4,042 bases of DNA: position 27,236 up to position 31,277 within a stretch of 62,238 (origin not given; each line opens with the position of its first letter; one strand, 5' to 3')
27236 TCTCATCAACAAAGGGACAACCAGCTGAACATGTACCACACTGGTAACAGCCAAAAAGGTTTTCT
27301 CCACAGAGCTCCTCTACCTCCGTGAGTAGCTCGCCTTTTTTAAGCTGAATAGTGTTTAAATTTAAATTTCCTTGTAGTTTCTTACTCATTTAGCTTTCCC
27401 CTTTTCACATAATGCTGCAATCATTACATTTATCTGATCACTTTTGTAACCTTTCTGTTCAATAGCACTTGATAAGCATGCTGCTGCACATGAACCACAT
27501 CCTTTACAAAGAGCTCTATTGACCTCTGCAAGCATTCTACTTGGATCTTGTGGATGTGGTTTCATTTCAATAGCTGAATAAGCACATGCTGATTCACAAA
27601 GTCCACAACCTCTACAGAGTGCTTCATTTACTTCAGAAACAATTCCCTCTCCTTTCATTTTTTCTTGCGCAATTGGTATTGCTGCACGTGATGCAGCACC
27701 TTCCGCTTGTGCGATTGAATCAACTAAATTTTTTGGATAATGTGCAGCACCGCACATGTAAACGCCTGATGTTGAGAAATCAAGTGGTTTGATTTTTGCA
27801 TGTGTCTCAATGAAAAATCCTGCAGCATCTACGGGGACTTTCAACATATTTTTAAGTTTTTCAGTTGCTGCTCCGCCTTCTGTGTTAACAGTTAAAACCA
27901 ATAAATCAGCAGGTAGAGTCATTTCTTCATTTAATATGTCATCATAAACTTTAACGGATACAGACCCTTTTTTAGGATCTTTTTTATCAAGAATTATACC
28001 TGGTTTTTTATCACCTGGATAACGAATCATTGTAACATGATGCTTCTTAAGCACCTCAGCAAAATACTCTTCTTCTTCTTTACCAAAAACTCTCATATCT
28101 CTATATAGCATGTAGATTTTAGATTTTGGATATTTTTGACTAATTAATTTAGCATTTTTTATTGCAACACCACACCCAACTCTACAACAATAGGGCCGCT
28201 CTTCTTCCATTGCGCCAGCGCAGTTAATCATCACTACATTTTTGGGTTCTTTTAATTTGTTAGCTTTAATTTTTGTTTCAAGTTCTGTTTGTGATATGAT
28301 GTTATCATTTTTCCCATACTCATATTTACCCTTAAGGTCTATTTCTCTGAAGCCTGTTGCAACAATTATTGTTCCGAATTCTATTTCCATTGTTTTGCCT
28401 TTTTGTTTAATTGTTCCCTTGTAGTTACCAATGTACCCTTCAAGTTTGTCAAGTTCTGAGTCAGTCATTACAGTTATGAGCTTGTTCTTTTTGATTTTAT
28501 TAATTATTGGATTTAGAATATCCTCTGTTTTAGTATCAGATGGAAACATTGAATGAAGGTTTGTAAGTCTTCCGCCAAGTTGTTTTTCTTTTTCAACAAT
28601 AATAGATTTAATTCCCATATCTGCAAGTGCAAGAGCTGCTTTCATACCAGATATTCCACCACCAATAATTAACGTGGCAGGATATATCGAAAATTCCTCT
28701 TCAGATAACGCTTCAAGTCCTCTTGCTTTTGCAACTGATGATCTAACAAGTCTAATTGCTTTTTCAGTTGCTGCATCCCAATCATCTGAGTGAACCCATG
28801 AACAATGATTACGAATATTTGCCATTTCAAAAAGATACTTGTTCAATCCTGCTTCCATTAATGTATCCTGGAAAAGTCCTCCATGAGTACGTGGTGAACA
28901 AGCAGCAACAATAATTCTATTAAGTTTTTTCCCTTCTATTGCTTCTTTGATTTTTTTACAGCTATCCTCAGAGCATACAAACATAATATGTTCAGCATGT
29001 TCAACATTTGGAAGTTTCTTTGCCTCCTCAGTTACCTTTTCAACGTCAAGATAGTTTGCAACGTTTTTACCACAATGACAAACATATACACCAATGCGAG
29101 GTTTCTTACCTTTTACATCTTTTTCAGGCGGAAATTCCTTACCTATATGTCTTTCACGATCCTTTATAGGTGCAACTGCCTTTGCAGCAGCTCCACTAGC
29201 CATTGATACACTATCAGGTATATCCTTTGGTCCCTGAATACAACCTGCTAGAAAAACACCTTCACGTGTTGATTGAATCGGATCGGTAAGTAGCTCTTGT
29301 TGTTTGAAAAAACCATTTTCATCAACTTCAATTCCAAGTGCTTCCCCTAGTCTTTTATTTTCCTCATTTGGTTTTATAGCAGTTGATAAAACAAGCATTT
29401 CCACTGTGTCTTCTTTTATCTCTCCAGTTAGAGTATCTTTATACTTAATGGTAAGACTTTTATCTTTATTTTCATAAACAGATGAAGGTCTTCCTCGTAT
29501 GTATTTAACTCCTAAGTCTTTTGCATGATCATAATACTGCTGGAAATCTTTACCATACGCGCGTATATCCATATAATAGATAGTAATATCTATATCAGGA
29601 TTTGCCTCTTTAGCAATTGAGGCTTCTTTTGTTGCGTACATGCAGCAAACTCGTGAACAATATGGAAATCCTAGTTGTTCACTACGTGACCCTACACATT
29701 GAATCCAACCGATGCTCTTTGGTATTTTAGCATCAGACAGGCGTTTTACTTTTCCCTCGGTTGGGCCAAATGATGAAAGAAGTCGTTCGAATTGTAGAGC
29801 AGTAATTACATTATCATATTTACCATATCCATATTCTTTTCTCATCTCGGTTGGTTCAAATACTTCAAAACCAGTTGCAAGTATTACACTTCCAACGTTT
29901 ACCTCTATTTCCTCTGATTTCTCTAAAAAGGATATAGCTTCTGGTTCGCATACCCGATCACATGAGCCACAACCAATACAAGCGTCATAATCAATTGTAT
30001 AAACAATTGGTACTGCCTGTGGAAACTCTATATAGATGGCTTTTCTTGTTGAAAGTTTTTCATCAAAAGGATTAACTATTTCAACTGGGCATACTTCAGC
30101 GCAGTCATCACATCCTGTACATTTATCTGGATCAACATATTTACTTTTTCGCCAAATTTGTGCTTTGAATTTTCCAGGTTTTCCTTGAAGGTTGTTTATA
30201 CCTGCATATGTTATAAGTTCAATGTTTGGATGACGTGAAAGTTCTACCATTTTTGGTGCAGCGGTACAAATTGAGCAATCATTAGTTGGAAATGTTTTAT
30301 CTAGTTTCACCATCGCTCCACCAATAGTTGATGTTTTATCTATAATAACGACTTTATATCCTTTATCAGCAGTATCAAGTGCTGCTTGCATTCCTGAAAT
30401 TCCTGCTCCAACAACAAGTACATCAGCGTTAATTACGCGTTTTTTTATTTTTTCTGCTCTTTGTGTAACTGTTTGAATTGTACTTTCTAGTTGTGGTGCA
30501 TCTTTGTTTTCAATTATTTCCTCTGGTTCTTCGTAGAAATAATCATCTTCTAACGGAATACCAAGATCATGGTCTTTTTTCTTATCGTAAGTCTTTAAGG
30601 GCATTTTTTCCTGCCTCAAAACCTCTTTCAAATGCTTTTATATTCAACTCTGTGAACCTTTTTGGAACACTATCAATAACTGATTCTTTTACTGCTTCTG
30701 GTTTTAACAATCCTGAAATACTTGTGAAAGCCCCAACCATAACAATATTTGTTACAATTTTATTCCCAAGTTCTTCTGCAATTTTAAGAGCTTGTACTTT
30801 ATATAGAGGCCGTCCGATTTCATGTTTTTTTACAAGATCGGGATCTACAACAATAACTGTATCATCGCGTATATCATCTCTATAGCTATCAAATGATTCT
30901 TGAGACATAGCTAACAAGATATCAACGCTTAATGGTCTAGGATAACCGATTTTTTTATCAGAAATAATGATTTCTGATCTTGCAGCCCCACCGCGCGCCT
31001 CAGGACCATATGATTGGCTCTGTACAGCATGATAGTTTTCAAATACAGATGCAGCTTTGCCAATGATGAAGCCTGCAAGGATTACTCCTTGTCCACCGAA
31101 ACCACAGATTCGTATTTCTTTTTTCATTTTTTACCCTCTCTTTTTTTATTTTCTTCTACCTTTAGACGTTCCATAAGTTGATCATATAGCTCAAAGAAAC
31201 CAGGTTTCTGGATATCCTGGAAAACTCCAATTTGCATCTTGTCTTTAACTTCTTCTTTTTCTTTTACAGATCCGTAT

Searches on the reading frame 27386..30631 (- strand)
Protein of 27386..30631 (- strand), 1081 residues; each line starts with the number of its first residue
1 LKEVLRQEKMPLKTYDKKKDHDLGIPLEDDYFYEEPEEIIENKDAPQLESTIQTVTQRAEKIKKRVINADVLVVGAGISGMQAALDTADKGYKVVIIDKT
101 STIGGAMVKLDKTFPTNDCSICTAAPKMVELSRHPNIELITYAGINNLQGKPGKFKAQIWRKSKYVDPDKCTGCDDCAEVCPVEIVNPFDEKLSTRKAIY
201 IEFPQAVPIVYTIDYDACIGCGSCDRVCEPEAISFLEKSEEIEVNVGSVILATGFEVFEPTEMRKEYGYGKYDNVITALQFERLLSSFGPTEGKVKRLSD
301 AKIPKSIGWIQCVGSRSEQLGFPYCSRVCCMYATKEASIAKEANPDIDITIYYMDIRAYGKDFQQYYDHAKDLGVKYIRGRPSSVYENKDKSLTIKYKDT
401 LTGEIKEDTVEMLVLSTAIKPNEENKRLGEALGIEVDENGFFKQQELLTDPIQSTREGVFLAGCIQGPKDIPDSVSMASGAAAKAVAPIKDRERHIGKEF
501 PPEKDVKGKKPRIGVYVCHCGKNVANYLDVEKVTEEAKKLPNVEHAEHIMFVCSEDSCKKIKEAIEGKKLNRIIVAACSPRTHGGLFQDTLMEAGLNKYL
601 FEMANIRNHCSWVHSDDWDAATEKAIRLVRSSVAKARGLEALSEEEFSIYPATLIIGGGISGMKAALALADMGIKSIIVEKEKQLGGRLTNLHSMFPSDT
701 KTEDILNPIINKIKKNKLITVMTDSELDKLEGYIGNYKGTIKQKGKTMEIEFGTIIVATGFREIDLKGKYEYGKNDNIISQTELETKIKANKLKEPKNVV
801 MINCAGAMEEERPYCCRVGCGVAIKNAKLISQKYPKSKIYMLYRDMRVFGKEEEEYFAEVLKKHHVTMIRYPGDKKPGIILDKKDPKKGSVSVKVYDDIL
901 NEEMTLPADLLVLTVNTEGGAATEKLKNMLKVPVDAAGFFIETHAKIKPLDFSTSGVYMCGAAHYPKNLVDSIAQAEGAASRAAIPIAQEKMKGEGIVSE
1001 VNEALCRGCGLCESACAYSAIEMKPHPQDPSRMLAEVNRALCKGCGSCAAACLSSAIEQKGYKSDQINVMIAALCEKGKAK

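Call 5: search_protein_families(library=pfam, proteins=[window:27386-30631:-], max_evalue=0.01)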
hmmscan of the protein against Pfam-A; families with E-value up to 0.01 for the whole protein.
window:27386-30631:- (1081 aa): 26 families (the best 25 are shown)
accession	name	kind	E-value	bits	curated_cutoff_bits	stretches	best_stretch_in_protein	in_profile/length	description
PF07992.20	Pyr_redox_2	-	1.6e-27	97.2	26.1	3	653-974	3-289/291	Pyridine nucleotide-disulphide oxidoreductase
PF12831.13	FAD_oxidored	-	1.1e-18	68.2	27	2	70-108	1-39/416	FAD dependent oxidoreductase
PF00037.32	Fer4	-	1.9e-17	62.7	21.1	3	165-185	2-22/24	4Fe-4S binding domain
PF12838.12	Fer4_7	-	3.8e-17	62.9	27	3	1006-1055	2-51/52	4Fe-4S dicluster domain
PF13450.12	NAD_binding_8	-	5.8e-15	55.8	21.9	2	73-107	1-35/68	NAD(P)-binding Rossmann-like domain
PF00890.30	FAD_binding_2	-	3.5e-13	50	20.4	2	70-107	1-38/414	FAD binding domain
PF12837.12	Fer4_6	-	4.8e-13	48.8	25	3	166-184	4-22/24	4Fe-4S binding domain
PF14697.11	Fer4_21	-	2.3e-11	44.1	35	3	165-184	35-55/59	4Fe-4S dicluster domain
PF13237.11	Fer4_10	-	7e-11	42.3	25.5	3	165-183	3-21/53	4Fe-4S dicluster domain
PF12797.12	Fer4_2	-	1.3e-10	40.9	24.5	2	164-183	3-22/22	4Fe-4S binding domain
PF03486.20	HI0933_like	-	1.7e-10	41.2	50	1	70-104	2-36/244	HI0933-like protein Rossmann domain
PF13187.11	Fer4_9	-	4.4e-10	39.9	27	2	170-232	1-51/52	4Fe-4S dicluster domain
PF01946.23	Thi4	-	7.5e-10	38.9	26.2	1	55-108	4-58/235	Thi4 family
PF01266.30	DAO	-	1e-09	38.8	27.9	2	70-106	1-38/353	FAD dependent oxidoreductase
PF25160.1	LdpA_Fe-S-bd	-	2.2e-09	37.4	27.6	0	999-1024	21-46/49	LdpA Fe-S cluster-binding domain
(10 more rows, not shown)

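Call 11: search_protein_families(library=ncbifam, proteins=[window:27386-30631:-], max_evalue=0.00001)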
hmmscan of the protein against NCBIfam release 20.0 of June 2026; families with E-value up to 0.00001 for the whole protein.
window:27386-30631:- (1081 aa): 108 families (the best 25 are shown)
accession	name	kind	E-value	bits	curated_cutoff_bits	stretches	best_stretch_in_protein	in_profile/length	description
NF040770.1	hetero_SS_HdrA2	exception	0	1022.9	1100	3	58-487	129-558/777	CoB-CoM heterodisulfide reductase HdrA2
NF041778.1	hetero_SS_HdrA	equivalog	2.1e-237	789.8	1400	3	64-499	138-580/771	ferredoxin:CoB-CoM heterodisulfide reductase subunit HdrA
NF041891.1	hdrA_Methbact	equivalog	1.3e-231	770.9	1300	3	49-487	113-554/762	ferredoxin:CoB-CoM heterodisulfide reductase subunit HdrA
TIGR02179.1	PorD_KorD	subfamily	9.6e-17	60.9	60.05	1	155-237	10-76/78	2-oxoacid:acceptor oxidoreductase, delta subunit, pyruvate/2-ketoisovalerate family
NF009410.0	PRK12771.1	subfamily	3.3e-16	59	516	0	69-107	139-177/566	NAD(P)-binding protein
TIGR01971.1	NuoI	subfamily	1.6e-15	56.7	113.05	2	153-240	27-105/121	NADH-quinone oxidoreductase, chain I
TIGR01372.1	soxA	subfamily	2.3e-15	55.5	1164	1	61-140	161-239/996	sarcosine oxidase subunit alpha family protein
NF003585.0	PRK05249.1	equivalog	2.8e-14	52.6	465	1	66-110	4-48/464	Si-specific NAD(P)(+) transhydrogenase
TIGR03997.1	mycofact_OYE_2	equivalog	2.9e-14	52.4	793.15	1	60-109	371-420/645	mycofactocin system FadH/OYE family oxidoreductase 2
NF005560.0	PRK07233.1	equivalog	7.5e-14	51.4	252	1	71-110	3-42/435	hypothetical protein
NF041087.1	bile_acid_BaiCD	equivalog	2.4e-13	49.1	825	1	653-701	383-430/642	bile acid Fe-S flavoenzyme BaiCD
NF045637.1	carotdesatCrtDProt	equivalog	3.8e-13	48.8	580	1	71-111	1-41/485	1-hydroxycarotenoid 3,4-desaturase CrtD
NF045599.1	bili_reduct_long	exception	7.4e-13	47.6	750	1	60-107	373-420/641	bilirubin reductase, long form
NF058655.1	CrtID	equivalog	9.4e-13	47.8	640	0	654-693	2-41/478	bifunctional phytoene desaturase/3,4-desaturase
TIGR03467.1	HpnE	equivalog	1e-12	48.1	283.05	1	654-691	2-39/430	hydroxysqualene dehydroxylase HpnE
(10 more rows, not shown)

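Call 41: search_solved_structures(query=window:27386-30631:-, max_evalue=1e-30, show_alignments=1)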
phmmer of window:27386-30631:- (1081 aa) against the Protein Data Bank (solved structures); distinct sequences matched with E-value up to 1e-30: 6.
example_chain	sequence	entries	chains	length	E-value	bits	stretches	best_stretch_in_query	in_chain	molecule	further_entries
8rvu_a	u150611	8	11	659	9.8e-206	688.9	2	68-441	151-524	H(2):CoB-CoM heterodisulfide,ferredoxin reductase subunit A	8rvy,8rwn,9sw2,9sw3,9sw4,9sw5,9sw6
8rvv_A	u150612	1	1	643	2.1e-204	684.5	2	68-441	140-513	H(2):CoB-CoM heterodisulfide,ferredoxin reductase subunit A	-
5odc_A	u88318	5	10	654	2.6e-201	674.3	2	68-435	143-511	Heterodisulfide reductase, subunit A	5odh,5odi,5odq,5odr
9sfi_A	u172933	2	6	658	1.7e-186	625.2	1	59-482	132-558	CoB--CoM heterodisulfide reductase iron-sulfur subunit A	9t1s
7bkb_A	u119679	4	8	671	1.1e-176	592.7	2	68-475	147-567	CoB--CoM heterodisulfide reductase iron-sulfur subunit A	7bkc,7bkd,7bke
6tjr_A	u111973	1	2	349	2.1e-47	164.8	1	240-487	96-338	Fumarate reductase/succinate dehydrogenase flavoprotein domain protein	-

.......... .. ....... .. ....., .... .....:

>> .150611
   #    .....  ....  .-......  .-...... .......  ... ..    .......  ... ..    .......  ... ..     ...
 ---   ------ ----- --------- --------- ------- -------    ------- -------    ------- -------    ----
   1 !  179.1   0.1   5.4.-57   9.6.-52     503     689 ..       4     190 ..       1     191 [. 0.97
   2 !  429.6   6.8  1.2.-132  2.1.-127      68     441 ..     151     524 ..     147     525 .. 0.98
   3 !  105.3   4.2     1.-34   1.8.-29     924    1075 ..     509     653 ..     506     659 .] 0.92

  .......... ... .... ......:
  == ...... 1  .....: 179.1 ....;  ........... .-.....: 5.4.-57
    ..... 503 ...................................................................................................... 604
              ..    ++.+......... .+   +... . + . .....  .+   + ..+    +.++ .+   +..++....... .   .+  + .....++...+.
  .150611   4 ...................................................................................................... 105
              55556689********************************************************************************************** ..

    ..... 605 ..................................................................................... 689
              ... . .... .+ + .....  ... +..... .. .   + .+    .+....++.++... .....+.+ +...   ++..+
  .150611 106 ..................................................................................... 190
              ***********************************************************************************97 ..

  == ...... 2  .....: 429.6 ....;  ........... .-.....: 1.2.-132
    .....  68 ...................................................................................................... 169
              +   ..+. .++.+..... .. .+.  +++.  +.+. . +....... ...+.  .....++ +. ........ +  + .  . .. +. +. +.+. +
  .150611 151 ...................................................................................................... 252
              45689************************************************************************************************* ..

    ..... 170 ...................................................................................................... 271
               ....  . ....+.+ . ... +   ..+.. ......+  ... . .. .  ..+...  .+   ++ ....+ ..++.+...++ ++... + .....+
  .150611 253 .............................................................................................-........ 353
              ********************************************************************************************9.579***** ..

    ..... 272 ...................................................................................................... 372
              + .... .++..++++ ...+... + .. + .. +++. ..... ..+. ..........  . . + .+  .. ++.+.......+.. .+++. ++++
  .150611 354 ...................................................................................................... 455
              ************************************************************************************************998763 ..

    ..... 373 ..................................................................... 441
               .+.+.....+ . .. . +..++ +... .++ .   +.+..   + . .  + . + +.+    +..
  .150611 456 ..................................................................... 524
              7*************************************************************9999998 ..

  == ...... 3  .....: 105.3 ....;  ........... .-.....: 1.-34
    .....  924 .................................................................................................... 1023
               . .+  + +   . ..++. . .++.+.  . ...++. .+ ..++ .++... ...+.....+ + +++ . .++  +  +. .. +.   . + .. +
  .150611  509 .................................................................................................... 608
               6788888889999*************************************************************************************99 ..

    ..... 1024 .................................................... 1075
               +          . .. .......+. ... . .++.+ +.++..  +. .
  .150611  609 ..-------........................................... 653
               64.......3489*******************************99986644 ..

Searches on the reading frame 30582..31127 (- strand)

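Call 5: search_protein_families(library=pfam, proteins=[window:30582-31127:-], max_evalue=0.01)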
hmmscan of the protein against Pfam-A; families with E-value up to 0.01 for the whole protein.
window:30582-31127:- (181 aa): 1 family
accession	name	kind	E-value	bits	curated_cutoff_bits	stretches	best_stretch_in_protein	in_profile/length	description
PF01558.24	POR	-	5e-38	131.4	27.4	1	11-171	1-173/173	Pyruvate ferredoxin/flavodoxin oxidoreductase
